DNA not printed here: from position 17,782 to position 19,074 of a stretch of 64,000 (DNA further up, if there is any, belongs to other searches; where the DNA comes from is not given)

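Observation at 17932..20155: PanB-fold enzyme with terminal extensions, paired with an AspAT-like aminotransferase in a glycan operon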

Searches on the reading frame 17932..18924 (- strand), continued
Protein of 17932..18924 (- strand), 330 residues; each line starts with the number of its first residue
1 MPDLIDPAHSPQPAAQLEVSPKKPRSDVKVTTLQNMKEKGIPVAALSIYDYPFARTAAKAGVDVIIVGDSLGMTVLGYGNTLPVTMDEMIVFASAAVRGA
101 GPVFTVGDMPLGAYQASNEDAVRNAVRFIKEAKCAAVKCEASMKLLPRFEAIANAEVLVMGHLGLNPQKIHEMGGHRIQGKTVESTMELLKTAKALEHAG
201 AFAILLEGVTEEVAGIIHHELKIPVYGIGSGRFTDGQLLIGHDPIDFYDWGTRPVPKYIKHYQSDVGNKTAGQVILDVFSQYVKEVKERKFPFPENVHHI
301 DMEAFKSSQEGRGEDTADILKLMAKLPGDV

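Call 81: find_homologous_proteins(query=P0040, max_evalue=1e-60)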
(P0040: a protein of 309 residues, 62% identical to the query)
Query P0040 (309 aa): 5746 proteins with E <= 1e-60 among 8000 candidates; the best 120 are listed.
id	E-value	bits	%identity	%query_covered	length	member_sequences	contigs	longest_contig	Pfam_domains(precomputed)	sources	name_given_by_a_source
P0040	3.6e-201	685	100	100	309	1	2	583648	PF02548.22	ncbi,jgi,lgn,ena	-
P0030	3.1e-154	531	76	100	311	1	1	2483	PF02548.22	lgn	-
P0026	7.5e-153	526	79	97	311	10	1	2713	PF02548.22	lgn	-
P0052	4.3e-150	517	80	92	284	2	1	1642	PF02548.22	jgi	-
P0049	2.0e-149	515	77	97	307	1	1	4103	PF02548.22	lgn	-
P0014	7.3e-149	513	73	96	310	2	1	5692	PF02548.22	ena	-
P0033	1.3e-148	512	75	91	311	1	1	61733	PF02548.22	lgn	-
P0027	8.4e-148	510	76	97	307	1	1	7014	PF02548.22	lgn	-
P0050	1.0e-147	509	77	97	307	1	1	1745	PF02548.22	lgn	-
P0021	1.7e-147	509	73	99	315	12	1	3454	PF02548.22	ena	-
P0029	6.1e-147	507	76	97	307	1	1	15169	PF02548.22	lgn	-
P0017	4.4e-146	504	70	99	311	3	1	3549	PF02548.22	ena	-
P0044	3.7e-144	498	73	95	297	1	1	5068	PF02548.22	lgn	-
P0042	1.0e-142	493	72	97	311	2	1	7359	PF02548.22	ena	-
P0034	3.7e-142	491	73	94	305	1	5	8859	PF02548.22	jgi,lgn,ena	-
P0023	3.8e-142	491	71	94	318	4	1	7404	PF13714.13,PF02548.22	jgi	-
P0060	2.8e-138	478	74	93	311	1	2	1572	PF02548.22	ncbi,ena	-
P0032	3.3e-137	475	70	97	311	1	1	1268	PF02548.22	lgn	-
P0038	1.1e-136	473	67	98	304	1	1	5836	PF02548.22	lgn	-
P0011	2.1e-136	472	70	96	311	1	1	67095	PF02548.22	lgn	-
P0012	3.4e-136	471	72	94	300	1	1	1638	PF02548.22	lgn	-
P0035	4.6e-136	471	68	97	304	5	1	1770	PF02548.22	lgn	-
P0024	5.6e-136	471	71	91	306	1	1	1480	PF13714.13,PF02548.22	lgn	-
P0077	2.2e-135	469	72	94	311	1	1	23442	PF02548.22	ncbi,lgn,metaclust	metaclust:status=active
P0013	2.8e-135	468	69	95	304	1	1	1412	PF13714.13,PF02548.22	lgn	-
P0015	2.9e-135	468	72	90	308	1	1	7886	PF02548.22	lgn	-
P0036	4.2e-135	468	74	93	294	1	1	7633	PF02548.22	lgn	-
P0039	4.5e-135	468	68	97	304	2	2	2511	PF02548.22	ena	-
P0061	1.1e-133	463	71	92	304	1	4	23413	PF02548.22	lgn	-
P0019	1.2e-133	463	72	93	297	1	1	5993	PF02548.22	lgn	-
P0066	1.4e-133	463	71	93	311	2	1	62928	PF02548.22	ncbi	-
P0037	1.2e-132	460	68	94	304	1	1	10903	PF02548.22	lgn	-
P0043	2.3e-132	459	75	89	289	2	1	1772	PF02548.22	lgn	-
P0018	1.1e-131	457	67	95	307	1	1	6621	PF02548.22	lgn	-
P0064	1.4e-131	456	66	97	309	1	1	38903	PF02548.22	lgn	-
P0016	1.6e-131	456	69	94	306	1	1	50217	PF02548.22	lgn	-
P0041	2.2e-131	456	67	92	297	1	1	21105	PF02548.22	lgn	-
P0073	3.0e-130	452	66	94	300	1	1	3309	PF02548.22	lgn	-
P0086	6.0e-130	451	68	93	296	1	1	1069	PF02548.22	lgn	-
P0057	6.3e-130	451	65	95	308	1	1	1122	PF02548.22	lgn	-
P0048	1.0e-129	450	66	94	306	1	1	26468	PF02548.22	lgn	-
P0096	2.0e-129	449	68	91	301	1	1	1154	PF02548.22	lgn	-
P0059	2.8e-129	449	65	95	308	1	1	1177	PF02548.22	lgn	-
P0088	3.5e-129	448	68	94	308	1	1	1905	PF02548.22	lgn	-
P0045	4.4e-129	448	70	94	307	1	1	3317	PF02548.22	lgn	-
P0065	7.1e-129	447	65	95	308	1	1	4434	PF02548.22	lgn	-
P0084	2.6e-128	446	66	96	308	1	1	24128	PF02548.22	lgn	-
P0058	2.8e-128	446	67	91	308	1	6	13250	PF02548.22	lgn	-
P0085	3.6e-128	445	66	93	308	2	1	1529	PF02548.22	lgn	-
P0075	4.4e-128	445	65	95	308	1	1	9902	PF02548.22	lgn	-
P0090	6.3e-128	444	66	95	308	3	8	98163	PF02548.22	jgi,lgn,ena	-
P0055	1.1e-127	444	68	92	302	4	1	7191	PF02548.22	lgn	-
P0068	1.2e-127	443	66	98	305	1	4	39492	PF02548.22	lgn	-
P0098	1.5e-127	443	66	91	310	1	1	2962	PF02548.22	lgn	-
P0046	1.7e-127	443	67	94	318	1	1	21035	PF02548.22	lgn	-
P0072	2.3e-127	443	64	97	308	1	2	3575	PF02548.22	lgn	-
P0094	2.4e-127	442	68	94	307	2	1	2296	PF02548.22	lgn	-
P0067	2.7e-127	442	65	94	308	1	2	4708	PF02548.22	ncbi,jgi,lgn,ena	-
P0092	3.7e-127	442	67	94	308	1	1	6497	PF02548.22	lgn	-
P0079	4.0e-127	442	68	91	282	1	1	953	PF02548.22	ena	-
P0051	5.5e-127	441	66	94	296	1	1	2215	PF02548.22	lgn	-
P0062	7.2e-127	441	64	94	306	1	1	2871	PF02548.22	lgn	-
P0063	9.5e-127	440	66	95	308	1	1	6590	PF02548.22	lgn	-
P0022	1.3e-126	440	68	94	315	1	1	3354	PF02548.22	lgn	-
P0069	4.0e-126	438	63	95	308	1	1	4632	PF02548.22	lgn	-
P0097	5.6e-126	438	66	94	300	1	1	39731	PF02548.22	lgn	-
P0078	1.2e-125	437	66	94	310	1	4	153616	PF02548.22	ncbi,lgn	-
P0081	1.3e-125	437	68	93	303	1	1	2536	PF02548.22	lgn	-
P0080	1.5e-125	437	65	94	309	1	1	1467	PF02548.22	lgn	-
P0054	1.5e-125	437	64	94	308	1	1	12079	PF02548.22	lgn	-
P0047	1.5e-125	437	63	96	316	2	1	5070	PF02548.22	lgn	-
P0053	2.6e-125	436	64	91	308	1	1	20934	PF02548.22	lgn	-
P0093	2.9e-125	436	65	94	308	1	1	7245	PF02548.22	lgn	-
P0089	2.8e-124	432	63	95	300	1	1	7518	PF02548.22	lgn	-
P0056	3.0e-124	432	64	94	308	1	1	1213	PF02548.22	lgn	-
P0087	5.9e-124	431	63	97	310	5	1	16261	PF02548.22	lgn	-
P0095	6.0e-124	431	63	97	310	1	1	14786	PF02548.22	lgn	-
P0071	1.9e-123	430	62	97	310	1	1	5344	PF02548.22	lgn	-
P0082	2.0e-123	430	62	94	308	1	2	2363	PF02548.22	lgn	-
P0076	2.8e-123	429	62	97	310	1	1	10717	PF02548.22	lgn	-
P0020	3.2e-123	429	67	93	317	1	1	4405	PF02548.22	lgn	-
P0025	4.3e-123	428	67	94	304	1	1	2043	PF02548.22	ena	-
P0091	4.7e-123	428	64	95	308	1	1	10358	PF02548.22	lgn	-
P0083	7.4e-123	428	63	94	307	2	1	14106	PF02548.22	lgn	-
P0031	1.6e-122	427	68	93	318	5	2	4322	PF02548.22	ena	-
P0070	3.0e-122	426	62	94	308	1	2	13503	PF02548.22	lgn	-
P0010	6.2e-122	425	66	94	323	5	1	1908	PF02548.22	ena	-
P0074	1.4e-118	414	61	94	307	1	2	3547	PF02548.22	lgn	-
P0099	2.4e-118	413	76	77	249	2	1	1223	PF13714.13,PF02548.22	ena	-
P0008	2.6e-109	383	63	93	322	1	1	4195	PF02548.22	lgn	-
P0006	1.0e-107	378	60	95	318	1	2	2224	PF02548.22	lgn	-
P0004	1.1e-107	378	59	96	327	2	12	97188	PF02548.22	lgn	-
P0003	4.8e-107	376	64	90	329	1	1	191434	PF02548.22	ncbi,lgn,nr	ncbi:MAG: 3-methyl-2-oxobutanoate hydroxymethyltransferase [Candidatus Liptonbacteria bacterium]|nr:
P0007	5.6e-107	376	61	95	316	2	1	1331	PF13714.13,PF02548.22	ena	-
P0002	8.8e-107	375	64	90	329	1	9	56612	PF02548.22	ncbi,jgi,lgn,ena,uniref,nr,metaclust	ncbi:MAG: 3-methyl-2-oxobutanoate hydroxymethyltransferase [Candidatus Liptonbacteria bacterium GWB1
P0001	6.0e-106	372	62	94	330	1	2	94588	PF02548.22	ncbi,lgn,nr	ncbi:MAG: 3-methyl-2-oxobutanoate hydroxymethyltransferase [Candidatus Liptonbacteria bacterium]|nr:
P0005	1.4e-104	368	61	92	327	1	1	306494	PF02548.22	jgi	jgi:3-methyl-2-oxobutanoate hydroxymethyltransferase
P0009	2.2e-103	364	61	91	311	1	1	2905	PF02548.22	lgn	-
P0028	4.3e-100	353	56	98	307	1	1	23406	PF02548.22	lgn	-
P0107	6.2e-99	349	61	87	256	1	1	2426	PF02548.22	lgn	-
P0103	5.4e-94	333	54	94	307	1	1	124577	PF02548.22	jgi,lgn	jgi:3-methyl-2-oxobutanoate hydroxymethyltransferase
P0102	1.3e-88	315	62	75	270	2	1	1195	PF02548.22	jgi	-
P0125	1.1e-83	299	50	94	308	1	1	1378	PF13714.13,PF02548.22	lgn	-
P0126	8.6e-83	296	50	92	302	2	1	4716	PF02548.22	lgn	-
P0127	9.6e-83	296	52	87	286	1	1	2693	PF02548.22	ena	-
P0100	2.8e-82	295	48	94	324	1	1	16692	PF02548.22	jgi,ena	-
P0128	5.2e-82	294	50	93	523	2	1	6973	PF07021.19,PF13847.13,PF13489.13,PF02548.22,PF13649.13,PF08241.19,PF08242.19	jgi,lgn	-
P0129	1.7e-81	292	50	92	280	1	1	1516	PF02548.22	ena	-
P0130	2.0e-81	292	51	91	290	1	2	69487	PF02548.22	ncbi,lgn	ncbi:MAG: 3-methyl-2-oxobutanoate hydroxymethyltransferase [Gammaproteobacteria bacterium]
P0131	5.0e-81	290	59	75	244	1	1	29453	PF02548.22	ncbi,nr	ncbi:3-methyl-2-oxobutanoate hydroxymethyltransferase [Candidatus Parcubacteria bacterium]|nr:3-meth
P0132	5.2e-81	290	49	92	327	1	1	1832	PF02548.22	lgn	-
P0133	7.3e-81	290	48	93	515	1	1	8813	PF07021.19,PF13847.13,PF13489.13,PF02548.22,PF13649.13,PF01209.25,PF08241.19,PF08242.19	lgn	-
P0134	2.2e-80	288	49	91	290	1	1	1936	PF02548.22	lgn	-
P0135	2.3e-80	288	48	92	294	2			PF02548.22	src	-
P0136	3.3e-80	288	51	89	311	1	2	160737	PF02548.22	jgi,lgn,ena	jgi:3-methyl-2-oxobutanoate hydroxymethyltransferase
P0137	5.0e-80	287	50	92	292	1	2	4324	PF02548.22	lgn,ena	-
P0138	6.0e-80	287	49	92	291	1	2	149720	PF02548.22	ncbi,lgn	-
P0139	1.2e-79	286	47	95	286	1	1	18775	PF02548.22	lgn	-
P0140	1.3e-79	286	48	92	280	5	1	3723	PF02548.22,PF01177.28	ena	-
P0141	5.0e-79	284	48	91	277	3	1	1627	PF02548.22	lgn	-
